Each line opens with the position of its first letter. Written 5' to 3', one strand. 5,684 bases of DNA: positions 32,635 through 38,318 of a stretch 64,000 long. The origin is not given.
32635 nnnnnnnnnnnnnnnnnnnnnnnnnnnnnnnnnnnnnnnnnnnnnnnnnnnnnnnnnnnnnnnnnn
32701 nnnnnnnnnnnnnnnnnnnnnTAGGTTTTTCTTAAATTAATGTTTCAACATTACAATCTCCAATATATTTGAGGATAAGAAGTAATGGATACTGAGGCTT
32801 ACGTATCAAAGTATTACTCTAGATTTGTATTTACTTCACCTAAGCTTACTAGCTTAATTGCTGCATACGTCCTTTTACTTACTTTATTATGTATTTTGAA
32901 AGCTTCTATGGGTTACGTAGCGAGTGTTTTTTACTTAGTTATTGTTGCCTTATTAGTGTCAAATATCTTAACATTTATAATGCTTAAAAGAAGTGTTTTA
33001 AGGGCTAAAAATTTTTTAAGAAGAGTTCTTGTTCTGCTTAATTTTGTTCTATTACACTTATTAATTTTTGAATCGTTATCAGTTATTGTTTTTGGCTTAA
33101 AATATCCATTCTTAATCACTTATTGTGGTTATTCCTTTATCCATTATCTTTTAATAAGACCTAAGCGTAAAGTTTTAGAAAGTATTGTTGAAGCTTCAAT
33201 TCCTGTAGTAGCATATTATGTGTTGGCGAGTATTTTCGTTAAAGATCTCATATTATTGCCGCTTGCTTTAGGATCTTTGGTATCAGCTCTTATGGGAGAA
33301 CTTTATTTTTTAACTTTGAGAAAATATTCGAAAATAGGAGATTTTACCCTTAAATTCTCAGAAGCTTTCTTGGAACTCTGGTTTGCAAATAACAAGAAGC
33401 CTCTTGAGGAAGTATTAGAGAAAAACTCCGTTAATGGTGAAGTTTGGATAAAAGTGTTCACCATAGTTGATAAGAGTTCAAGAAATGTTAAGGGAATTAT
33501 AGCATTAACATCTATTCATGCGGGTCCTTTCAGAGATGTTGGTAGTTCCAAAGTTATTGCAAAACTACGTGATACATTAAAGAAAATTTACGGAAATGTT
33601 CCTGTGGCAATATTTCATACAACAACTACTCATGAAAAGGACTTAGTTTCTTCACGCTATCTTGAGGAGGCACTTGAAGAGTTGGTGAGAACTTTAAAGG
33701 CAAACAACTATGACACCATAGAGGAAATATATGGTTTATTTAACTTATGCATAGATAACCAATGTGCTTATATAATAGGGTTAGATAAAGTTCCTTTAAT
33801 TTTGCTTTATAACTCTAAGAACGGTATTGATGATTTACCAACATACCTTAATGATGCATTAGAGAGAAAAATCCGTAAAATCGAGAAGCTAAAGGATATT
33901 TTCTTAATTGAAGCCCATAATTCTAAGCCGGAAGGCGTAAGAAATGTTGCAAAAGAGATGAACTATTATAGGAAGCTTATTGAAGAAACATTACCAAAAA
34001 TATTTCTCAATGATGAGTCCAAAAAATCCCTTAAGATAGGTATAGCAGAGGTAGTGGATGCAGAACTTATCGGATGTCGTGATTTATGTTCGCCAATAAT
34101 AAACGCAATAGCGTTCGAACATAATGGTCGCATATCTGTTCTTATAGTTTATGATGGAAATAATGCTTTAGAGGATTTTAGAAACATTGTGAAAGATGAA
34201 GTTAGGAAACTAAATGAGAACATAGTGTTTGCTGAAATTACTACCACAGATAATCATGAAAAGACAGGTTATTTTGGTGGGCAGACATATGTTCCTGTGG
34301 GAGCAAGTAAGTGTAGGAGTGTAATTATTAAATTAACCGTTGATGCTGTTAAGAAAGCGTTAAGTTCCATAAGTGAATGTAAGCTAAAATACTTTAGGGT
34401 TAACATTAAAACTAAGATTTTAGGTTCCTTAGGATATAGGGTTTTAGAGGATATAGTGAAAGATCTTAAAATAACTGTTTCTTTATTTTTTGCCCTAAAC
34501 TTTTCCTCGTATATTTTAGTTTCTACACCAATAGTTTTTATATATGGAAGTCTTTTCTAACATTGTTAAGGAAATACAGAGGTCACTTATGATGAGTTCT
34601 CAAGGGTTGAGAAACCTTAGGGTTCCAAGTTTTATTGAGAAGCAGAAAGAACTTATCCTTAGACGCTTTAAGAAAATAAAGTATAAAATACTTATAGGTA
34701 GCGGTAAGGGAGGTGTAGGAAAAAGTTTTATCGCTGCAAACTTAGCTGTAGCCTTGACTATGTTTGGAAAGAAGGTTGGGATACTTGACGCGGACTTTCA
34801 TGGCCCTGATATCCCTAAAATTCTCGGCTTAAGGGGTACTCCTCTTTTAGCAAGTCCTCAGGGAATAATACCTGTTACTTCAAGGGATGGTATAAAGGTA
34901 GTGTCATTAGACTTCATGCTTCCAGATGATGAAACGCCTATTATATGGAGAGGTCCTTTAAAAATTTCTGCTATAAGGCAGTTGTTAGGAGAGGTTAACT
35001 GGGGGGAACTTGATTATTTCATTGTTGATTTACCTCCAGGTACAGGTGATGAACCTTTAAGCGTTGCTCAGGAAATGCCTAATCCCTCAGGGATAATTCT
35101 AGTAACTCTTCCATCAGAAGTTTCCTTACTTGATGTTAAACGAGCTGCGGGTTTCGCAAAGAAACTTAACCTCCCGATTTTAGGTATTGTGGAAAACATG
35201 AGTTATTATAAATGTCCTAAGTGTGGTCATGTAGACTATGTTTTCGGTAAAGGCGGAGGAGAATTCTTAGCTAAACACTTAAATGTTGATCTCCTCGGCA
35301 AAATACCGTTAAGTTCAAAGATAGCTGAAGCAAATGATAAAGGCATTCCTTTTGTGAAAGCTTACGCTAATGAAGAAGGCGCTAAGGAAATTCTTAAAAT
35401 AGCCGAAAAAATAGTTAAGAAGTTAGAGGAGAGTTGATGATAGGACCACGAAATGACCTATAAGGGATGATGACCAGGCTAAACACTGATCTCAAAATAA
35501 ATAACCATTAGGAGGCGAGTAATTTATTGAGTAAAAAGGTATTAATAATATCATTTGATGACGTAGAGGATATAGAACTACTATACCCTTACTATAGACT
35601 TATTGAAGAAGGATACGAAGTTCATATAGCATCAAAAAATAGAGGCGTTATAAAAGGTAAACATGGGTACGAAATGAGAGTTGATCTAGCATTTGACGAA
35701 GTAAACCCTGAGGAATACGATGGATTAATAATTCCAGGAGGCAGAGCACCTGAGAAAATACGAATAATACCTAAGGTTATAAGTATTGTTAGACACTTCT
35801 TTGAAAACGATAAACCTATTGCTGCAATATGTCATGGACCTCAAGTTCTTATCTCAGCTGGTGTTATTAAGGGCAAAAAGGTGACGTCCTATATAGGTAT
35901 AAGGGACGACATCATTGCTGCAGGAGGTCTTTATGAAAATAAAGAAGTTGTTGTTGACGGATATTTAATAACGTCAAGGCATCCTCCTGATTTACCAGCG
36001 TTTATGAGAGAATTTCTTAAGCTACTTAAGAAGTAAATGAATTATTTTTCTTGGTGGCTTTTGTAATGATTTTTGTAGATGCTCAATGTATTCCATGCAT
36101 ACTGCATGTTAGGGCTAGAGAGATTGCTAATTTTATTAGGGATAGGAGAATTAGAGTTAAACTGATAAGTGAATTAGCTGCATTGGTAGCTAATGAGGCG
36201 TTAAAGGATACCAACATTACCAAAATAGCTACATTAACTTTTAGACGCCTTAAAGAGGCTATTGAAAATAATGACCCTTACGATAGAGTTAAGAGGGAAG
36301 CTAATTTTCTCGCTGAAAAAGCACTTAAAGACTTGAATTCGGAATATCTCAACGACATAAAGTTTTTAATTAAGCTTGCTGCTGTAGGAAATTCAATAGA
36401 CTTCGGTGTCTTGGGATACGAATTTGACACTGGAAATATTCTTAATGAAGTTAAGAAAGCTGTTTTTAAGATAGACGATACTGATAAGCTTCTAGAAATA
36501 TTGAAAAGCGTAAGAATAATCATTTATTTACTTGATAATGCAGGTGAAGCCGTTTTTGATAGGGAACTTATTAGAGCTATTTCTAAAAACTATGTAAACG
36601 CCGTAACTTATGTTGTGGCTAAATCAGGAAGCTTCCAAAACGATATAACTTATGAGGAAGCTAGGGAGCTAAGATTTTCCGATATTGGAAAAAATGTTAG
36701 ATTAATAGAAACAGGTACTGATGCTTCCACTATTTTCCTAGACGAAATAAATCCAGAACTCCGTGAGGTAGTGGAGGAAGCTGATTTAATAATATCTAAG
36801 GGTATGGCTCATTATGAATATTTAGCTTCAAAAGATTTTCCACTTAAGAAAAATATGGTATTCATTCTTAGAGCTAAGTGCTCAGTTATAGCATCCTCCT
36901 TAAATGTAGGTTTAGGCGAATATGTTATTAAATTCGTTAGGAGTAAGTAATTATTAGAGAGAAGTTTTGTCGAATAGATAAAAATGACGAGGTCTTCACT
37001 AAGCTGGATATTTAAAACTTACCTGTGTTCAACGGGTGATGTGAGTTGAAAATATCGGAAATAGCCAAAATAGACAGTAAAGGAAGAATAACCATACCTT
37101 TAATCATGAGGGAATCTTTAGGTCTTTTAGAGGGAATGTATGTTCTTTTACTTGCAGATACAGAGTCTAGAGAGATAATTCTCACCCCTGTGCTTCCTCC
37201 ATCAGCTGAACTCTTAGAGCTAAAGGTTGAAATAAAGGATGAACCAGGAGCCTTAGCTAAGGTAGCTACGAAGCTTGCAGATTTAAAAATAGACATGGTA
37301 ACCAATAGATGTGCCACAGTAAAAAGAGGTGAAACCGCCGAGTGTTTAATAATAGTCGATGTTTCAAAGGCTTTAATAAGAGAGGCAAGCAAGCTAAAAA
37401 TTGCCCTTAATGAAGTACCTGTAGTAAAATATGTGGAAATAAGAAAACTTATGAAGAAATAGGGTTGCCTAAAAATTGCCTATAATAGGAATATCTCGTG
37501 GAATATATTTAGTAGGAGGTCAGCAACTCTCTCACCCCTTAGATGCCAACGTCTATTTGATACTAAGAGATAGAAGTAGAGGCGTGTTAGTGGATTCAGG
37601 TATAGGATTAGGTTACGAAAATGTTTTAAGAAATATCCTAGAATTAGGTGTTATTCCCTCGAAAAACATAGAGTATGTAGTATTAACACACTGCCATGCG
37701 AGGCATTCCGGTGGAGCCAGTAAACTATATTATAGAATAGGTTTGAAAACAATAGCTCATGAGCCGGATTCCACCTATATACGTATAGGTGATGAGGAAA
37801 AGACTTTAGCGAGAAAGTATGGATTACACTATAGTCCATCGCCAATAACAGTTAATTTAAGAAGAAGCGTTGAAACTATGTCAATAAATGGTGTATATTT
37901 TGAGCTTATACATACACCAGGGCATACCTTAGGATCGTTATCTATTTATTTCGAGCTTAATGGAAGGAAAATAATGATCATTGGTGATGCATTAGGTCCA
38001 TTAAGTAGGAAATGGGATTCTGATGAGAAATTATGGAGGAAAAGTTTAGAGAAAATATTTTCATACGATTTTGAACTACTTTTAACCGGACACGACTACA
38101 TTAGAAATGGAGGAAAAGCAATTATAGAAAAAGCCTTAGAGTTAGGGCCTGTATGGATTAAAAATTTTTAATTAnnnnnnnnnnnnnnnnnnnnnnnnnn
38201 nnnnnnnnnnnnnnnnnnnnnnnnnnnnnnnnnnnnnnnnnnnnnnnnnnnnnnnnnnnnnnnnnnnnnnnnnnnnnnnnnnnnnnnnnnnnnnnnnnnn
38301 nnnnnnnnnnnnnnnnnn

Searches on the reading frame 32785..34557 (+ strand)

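Call 50: search_protein_families(library=pfam, proteins=[window:32785-34557:+], max_evalue=0.0001)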
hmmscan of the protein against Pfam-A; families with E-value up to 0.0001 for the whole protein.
window:32785-34557:+ (591 aa): 1 family
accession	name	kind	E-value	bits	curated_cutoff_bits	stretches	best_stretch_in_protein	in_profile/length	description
PF09843.14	DUF2070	-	4.3e-76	256.9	30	1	11-579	4-560/561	Predicted membrane protein (DUF2070)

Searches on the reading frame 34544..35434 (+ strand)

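Call 50: search_protein_families(library=pfam, proteins=[window:34544-35434:+], max_evalue=0.0001)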
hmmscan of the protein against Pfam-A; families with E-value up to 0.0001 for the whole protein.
window:34544-35434:+ (297 aa): 6 families
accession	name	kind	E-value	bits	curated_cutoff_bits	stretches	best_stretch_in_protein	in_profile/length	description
PF10609.15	ParA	-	4.2e-93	311.7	27.1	1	44-290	1-245/246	NUBPL iron-transfer P-loop NTPase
PF01656.29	CbiA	-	1.2e-12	48.3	25.4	1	49-269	1-124/125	CobQ/CobB/MinD/ParA nucleotide binding domain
PF00142.24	Fer4_NifH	-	1.9e-06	28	25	0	54-84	7-37/271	4Fe-4S iron sulfur cluster binding proteins, NifH/frxC family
PF13614.12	AAA_31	-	4.2e-06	27.2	27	1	49-85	4-40/177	AAA domain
PF09140.17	MipZ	-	2.4e-05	24.2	20.7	1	48-86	2-40/262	ATPase MipZ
PF02374.21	ArsA_ATPase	-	3.8e-05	23.5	24.3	0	48-84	2-38/305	Anion-transporting ATPase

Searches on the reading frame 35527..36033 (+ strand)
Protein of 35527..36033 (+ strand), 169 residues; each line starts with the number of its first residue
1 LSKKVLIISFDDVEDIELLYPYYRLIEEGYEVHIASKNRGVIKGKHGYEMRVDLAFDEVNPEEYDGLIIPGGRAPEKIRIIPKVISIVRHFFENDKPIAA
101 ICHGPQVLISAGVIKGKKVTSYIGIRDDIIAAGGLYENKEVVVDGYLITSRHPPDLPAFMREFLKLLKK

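Call 50: search_protein_families(library=pfam, proteins=[window:35527-36033:+], max_evalue=0.0001)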
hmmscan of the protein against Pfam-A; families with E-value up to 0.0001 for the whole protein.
window:35527-36033:+ (169 aa): 2 families
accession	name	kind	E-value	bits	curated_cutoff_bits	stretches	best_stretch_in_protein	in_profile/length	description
PF01965.30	DJ-1_PfpI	-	7.7e-60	201.9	26.6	1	3-165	1-164/165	DJ-1/PfpI family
PF00117.34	GATase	-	4.2e-06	27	22.8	1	57-111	34-88/190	Glutamine amidotransferase class-I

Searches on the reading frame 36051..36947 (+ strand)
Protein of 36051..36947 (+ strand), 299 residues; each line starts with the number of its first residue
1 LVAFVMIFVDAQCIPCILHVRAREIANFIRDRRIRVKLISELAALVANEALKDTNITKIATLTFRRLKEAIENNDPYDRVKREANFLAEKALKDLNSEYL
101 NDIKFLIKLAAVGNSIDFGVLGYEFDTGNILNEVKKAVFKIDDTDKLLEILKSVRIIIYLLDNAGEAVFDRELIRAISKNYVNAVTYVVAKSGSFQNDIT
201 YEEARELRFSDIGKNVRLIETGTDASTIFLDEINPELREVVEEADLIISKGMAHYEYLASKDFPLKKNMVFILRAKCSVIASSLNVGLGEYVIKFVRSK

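Call 50: search_protein_families(library=pfam, proteins=[window:36051-36947:+], max_evalue=0.0001)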
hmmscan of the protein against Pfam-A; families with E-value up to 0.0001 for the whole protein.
window:36051-36947:+ (299 aa): 1 family
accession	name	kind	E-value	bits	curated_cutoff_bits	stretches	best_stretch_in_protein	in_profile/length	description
PF01937.24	ARMT1-like_dom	-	9.1e-55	186.5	25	1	11-291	3-310/311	Damage-control phosphatase ARMT1-like domain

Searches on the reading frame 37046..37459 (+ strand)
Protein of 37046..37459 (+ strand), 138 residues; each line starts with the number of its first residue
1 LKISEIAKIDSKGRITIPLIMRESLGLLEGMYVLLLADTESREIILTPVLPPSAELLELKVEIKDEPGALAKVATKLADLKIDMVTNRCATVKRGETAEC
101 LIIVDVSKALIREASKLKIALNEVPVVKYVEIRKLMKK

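Call 50: search_protein_families(library=pfam, proteins=[window:37046-37459:+], max_evalue=0.0001)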
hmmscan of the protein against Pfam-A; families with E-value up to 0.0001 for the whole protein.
window:37046-37459:+ (138 aa): 2 families
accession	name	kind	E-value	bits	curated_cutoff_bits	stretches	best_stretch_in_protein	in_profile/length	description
PF01842.31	ACT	-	1.2e-05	25.4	27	1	59-106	3-51/66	ACT domain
PF04014.23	MazE_antitoxin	-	1.7e-05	25.1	24.7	1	6-49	1-43/48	Antidote-toxin recognition MazE, bacterial antitoxin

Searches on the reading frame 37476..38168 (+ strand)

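Call 50: search_protein_families(library=pfam, proteins=[window:37476-38168:+], max_evalue=0.0001)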
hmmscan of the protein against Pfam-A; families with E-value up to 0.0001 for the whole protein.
window:37476-38168:+ (231 aa): 1 family
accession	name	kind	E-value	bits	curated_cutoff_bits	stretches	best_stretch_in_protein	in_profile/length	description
PF00753.33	Lactamase_B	-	1.4e-21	77.8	22.7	1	22-206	4-196/196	Metallo-beta-lactamase superfamily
